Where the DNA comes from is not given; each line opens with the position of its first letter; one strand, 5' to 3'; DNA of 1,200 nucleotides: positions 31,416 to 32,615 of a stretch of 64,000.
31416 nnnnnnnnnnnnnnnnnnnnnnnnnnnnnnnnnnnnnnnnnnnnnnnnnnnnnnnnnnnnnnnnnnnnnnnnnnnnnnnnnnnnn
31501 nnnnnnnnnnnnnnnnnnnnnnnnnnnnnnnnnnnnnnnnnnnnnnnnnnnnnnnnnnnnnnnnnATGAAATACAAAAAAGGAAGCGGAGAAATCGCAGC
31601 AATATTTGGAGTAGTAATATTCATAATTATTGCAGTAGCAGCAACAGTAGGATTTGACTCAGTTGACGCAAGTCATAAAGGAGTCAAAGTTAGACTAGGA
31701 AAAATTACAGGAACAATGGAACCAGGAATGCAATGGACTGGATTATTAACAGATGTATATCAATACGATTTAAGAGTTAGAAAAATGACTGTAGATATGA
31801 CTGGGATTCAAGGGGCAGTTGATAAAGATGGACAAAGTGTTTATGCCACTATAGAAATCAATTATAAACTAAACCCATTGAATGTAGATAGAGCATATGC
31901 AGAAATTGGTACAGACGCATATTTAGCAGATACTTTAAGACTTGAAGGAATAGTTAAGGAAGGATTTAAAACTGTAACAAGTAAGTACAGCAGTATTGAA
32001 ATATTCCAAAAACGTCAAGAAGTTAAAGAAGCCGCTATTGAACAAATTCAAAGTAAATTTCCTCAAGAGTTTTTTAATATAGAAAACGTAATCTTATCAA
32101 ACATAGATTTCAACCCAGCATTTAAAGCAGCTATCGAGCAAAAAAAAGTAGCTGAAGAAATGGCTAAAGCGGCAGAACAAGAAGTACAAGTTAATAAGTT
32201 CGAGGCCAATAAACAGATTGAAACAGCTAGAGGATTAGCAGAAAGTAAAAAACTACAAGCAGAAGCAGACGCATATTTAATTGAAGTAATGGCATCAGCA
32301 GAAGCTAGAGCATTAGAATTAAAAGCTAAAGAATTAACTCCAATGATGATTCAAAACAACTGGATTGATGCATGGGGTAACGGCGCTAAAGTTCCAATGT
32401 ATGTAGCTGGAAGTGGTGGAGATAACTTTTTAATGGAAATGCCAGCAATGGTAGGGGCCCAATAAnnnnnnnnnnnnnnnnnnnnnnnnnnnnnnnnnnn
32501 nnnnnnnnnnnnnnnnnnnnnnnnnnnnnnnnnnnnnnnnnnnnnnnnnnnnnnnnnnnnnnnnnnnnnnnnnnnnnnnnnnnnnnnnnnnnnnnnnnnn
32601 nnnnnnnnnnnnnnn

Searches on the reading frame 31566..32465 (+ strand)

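Call 25: search_protein_families(library=phrogs, proteins=[window:31566-32465:+], max_evalue=0.01)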
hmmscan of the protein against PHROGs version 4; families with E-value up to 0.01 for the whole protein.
window:31566-32465:+ (299 aa): 2 families
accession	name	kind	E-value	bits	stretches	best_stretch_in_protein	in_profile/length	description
phrog_200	-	other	1e-46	160.8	1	11-294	84-361/379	lipoprotein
phrog_11908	-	unknown function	0.00029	20.8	0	189-286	292-399/430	-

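Call 26: search_protein_families(library=pfam, proteins=[window:31566-32465:+], max_evalue=0.01)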
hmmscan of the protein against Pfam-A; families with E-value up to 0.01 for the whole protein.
window:31566-32465:+ (299 aa): 1 family
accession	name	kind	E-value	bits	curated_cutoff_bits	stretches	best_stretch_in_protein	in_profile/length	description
PF01145.31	Band_7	-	6e-27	95.3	23.6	1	33-207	3-172/176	SPFH domain / Band 7 family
